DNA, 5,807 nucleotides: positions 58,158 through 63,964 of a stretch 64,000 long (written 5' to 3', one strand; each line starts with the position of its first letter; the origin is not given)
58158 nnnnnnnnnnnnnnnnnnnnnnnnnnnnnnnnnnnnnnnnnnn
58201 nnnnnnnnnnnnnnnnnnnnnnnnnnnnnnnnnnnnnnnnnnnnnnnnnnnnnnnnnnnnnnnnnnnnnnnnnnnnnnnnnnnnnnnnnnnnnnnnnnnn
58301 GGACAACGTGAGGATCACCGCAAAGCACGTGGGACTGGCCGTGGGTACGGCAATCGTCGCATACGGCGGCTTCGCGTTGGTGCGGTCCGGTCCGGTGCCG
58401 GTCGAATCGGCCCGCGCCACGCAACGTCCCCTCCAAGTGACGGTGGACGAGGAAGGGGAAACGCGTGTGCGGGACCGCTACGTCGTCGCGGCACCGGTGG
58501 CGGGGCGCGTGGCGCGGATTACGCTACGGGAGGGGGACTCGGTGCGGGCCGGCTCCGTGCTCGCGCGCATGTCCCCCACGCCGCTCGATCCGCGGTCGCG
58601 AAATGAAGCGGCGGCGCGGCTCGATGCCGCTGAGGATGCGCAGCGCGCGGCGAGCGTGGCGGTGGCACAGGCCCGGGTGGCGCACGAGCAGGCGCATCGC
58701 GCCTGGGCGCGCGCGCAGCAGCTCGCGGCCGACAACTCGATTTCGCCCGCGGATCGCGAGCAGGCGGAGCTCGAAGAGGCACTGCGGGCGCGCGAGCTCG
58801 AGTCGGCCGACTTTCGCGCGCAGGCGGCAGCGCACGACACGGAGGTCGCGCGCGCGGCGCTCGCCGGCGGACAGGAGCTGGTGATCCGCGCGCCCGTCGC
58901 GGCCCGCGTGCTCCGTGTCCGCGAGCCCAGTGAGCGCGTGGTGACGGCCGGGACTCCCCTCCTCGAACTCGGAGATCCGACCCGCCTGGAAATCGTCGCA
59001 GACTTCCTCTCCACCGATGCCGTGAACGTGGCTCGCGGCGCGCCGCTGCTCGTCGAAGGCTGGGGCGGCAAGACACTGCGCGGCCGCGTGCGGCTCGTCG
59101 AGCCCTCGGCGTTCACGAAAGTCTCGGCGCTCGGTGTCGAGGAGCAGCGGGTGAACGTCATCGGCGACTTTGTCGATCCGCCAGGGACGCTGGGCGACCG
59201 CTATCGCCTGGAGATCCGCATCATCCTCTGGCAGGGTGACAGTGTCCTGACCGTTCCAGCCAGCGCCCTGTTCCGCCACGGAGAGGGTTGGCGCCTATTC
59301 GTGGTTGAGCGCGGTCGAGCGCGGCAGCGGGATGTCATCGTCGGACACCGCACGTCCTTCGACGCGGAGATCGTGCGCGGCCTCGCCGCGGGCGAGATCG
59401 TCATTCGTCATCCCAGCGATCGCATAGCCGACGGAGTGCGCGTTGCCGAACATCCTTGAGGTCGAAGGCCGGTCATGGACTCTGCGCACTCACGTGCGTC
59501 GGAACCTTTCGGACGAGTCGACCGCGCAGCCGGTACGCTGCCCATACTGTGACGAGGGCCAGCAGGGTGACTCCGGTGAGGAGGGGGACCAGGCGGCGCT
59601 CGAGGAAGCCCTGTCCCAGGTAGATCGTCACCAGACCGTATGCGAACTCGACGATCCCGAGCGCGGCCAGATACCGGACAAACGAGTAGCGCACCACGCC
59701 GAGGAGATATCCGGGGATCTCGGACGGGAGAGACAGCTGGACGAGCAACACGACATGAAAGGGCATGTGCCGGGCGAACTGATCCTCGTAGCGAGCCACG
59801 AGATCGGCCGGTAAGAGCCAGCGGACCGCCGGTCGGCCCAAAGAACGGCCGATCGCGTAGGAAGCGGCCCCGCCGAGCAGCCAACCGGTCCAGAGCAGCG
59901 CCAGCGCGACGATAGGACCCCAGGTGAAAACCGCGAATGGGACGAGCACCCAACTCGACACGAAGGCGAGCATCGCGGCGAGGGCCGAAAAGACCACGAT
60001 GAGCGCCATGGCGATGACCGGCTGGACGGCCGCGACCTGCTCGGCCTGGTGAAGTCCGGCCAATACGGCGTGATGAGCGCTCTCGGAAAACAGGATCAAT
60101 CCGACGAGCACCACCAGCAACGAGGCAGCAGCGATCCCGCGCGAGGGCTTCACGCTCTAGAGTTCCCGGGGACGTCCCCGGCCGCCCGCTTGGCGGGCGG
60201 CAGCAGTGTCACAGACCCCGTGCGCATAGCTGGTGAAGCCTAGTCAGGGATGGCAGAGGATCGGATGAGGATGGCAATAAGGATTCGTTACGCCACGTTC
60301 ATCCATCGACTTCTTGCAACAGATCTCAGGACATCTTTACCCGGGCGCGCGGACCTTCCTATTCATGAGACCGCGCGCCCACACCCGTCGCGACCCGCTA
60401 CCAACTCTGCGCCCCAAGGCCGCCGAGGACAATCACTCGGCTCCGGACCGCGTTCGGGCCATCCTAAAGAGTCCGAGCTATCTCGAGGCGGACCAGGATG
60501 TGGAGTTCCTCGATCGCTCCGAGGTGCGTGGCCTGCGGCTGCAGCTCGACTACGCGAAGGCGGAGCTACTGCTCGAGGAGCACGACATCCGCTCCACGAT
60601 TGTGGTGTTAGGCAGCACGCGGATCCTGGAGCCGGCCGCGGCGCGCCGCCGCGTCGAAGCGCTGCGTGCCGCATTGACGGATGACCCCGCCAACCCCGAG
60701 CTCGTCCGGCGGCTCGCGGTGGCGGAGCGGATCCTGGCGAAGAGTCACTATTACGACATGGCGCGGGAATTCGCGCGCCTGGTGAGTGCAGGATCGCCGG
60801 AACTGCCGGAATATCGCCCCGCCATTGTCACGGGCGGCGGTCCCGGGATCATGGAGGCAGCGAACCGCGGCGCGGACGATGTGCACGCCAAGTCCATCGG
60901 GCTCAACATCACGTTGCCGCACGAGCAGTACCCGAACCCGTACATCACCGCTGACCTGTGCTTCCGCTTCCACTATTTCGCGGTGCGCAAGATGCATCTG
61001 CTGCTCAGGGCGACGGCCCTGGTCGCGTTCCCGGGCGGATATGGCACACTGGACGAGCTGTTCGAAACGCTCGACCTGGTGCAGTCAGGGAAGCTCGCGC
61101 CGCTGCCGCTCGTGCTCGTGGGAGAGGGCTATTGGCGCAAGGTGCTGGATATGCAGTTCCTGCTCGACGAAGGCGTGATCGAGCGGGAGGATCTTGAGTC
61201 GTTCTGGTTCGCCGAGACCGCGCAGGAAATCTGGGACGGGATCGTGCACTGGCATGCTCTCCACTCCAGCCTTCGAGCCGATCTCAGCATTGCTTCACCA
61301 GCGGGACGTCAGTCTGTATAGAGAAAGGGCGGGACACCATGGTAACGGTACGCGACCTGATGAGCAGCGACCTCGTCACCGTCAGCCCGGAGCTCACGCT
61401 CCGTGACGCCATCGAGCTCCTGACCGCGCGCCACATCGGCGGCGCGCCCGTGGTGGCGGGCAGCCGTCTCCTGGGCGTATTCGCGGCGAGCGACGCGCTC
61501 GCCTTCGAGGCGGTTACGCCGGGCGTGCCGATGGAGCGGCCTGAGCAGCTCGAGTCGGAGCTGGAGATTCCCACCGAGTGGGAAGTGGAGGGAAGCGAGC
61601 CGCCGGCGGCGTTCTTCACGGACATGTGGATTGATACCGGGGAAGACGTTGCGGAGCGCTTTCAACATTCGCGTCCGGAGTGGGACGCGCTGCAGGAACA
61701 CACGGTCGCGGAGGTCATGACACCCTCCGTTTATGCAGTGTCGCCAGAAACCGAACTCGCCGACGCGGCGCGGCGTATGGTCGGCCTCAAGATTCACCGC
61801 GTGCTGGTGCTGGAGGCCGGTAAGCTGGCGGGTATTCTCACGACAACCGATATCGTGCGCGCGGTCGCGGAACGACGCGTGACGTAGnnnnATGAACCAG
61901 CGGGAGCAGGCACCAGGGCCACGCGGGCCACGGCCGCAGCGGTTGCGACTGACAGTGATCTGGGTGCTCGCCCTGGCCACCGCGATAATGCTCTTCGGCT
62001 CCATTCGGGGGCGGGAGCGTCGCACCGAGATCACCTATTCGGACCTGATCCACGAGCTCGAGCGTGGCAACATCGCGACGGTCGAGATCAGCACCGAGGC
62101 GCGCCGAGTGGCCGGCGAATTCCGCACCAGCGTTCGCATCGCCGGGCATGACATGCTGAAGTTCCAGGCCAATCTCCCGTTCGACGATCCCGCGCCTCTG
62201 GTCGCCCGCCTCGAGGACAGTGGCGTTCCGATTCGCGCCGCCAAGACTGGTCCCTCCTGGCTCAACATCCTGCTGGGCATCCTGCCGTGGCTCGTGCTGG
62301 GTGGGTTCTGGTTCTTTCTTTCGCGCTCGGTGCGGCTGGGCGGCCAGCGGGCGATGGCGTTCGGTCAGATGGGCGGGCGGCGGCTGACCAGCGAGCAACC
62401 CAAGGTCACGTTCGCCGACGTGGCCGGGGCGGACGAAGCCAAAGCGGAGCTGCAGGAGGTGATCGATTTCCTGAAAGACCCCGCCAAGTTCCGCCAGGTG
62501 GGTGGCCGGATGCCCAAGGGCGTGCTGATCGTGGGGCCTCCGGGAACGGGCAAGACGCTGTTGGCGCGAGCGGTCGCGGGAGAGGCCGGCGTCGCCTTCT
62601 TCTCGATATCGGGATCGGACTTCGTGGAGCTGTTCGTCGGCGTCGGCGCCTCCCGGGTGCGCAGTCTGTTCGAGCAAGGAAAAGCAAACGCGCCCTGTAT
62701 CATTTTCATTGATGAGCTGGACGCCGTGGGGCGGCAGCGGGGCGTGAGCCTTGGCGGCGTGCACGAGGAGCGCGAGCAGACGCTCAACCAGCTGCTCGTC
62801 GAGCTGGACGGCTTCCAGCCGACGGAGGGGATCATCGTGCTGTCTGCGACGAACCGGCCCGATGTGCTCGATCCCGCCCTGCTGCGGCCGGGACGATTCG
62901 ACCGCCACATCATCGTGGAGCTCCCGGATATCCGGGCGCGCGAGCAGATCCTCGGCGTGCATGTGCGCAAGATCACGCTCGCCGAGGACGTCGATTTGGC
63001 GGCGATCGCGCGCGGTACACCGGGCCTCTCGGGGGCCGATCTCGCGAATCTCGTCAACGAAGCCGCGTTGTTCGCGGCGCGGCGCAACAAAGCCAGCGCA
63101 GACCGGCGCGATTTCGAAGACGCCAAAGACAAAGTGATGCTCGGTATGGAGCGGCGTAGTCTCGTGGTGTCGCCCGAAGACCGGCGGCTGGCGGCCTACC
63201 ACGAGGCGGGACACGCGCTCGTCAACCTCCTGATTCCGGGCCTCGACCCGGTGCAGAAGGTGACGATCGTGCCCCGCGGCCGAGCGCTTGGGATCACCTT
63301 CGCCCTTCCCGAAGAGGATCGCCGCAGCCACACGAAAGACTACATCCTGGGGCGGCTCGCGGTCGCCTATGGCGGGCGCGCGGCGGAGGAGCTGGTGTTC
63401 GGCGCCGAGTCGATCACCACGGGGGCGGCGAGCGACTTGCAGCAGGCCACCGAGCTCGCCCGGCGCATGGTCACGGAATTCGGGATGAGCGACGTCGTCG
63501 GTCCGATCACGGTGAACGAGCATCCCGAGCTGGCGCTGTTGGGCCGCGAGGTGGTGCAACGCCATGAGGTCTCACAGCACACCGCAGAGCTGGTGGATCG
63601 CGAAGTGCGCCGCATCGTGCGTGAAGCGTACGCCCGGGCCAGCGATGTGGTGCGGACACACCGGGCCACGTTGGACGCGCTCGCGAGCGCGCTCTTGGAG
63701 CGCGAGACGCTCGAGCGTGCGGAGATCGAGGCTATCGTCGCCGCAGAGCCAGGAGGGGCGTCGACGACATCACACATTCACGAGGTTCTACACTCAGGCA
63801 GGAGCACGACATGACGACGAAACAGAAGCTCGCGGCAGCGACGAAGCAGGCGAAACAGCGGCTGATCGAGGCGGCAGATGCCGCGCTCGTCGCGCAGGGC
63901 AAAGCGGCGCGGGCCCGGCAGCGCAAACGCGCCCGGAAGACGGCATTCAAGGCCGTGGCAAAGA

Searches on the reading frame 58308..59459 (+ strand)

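Call 6: search_protein_families(library=pfam, proteins=[window:58308-59459:+], max_evalue=0.001)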
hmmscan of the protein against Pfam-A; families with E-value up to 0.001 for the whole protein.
window:58308-59459:+ (383 aa): 4 families
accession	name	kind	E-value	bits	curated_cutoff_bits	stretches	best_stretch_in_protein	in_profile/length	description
PF13437.12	HlyD_3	-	8.6e-14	52.6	22.2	1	192-275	1-87/106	HlyD family secretion protein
PF16576.10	HlyD_D23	-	1.1e-05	25.2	30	1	55-267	17-187/214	Barrel-sandwich domain of CusB or HlyD membrane-fusion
PF13533.13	Biotin_lipoyl_2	-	8.7e-05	22.7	29.8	0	60-88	3-31/32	Biotin-lipoyl like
PF00364.28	Biotin_lipoyl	-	0.00037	20.7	22.1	0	59-88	44-73/73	Biotin-requiring enzyme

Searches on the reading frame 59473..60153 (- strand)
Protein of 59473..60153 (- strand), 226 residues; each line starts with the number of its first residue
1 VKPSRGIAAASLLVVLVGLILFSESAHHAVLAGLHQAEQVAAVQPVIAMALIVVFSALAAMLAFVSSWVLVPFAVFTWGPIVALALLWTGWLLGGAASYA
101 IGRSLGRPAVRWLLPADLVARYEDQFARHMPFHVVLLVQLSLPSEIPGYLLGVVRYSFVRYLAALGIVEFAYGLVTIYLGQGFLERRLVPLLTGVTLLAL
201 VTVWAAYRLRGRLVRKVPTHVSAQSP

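Call 6: search_protein_families(library=pfam, proteins=[window:59473-60153:-], max_evalue=0.001)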
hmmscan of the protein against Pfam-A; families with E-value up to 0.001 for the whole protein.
window:59473-60153:- (226 aa): 1 family
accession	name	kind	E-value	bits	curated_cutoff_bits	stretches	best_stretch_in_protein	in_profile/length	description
PF09335.16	VTT_dom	-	1.2e-13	52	33.9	1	67-181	3-122/123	VTT domain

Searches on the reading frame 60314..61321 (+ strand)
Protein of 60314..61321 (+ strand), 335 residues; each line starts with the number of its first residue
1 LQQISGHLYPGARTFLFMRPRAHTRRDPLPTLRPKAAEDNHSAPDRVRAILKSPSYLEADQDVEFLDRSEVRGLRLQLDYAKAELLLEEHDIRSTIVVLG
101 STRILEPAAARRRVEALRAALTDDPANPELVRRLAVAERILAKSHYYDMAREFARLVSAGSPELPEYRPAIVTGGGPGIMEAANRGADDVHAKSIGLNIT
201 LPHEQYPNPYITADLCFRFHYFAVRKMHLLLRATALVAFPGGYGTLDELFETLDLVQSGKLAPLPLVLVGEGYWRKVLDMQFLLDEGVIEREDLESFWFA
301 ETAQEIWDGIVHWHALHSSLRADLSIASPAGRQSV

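Call 12: search_protein_families(library=pfam, proteins=[window:60314-61321:+], max_evalue=0.001)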
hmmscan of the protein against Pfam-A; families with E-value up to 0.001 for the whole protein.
window:60314-61321:+ (335 aa): 2 families
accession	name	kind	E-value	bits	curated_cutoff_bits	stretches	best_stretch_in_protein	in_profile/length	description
PF03641.19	Lysine_decarbox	-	7.2e-27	94.6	27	1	180-308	1-129/131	Possible lysine decarboxylase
PF18306.6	LDcluster4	-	1.2e-07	31.9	26.3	1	170-253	34-114/151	SLOG cluster4 family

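Call 47: search_protein_families(library=ncbifam, proteins=[window:60314-61321:+], max_evalue=0.00001)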
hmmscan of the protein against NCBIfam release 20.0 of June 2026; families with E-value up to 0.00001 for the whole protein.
window:60314-61321:+ (335 aa): 2 families
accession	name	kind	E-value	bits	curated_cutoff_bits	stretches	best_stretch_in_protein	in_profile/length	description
TIGR00730.1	TIGR00730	subfamily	1.6e-26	93.1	96.35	1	170-310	34-175/178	TIGR00730 family Rossman fold protein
TIGR00725.1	TIGR00725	hypoth_equivalog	6.2e-07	29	106.9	1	170-281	33-134/159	TIGR00725 family protein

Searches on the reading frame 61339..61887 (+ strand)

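Call 56: search_protein_families(library=pfam, proteins=[window:61339-61887:+], max_evalue=0.05)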
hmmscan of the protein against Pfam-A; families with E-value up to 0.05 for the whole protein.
window:61339-61887:+ (182 aa): 1 family
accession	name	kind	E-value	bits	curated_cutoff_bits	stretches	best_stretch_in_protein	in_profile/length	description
PF00571.33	CBS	-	3e-27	95.1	24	2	123-177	1-56/57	CBS domain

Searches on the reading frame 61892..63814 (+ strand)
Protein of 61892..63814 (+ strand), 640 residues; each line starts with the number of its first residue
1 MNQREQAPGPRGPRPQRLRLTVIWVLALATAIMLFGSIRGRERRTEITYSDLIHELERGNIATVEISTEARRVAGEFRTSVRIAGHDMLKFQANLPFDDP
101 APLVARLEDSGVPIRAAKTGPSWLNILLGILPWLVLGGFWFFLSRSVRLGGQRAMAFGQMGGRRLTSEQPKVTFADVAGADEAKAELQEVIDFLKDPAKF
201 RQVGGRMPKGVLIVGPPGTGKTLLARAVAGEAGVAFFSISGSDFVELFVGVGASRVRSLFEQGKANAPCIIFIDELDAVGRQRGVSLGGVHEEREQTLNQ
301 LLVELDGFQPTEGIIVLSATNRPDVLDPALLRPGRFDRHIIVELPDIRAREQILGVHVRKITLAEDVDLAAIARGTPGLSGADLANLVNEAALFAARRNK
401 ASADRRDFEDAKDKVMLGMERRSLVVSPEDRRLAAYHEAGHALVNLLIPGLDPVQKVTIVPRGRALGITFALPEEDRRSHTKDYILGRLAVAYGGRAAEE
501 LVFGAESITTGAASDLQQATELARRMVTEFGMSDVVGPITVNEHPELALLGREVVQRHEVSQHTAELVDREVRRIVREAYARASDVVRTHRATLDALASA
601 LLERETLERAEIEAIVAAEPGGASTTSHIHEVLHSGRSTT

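Call 12: search_protein_families(library=pfam, proteins=[window:61892-63814:+], max_evalue=0.001)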
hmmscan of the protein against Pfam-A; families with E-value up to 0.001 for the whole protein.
window:61892-63814:+ (640 aa): 8 families
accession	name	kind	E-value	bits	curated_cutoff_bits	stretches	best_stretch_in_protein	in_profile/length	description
PF01434.24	Peptidase_M41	-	1e-69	234.7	29.9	1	425-615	2-191/191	Peptidase family M41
PF00004.35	AAA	-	2.8e-43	147.9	21.2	1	211-343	1-130/131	ATPase family associated with various cellular activities (AAA)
PF17862.7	AAA_lid_3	-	2e-14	53.3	27.2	1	366-409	1-44/45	AAA+ lid domain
PF07728.20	AAA_5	-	3.7e-10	40.4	22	1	210-332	1-137/139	AAA domain (dynein-related subfamily)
PF06480.20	FtsH_ext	-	5.4e-06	27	25.5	1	22-69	2-51/103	FtsH Extracellular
PF13191.12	AAA_16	-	3.9e-05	24.6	32.6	1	200-243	16-62/167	AAA ATPase domain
PF06068.19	TIP49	-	0.0001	22.1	23.8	1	209-244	51-88/347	TIP49 P-loop domain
PF05496.18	RuvB_N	-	0.00026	21.2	27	0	182-242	14-67/159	Holliday junction DNA helicase RuvB P-loop domain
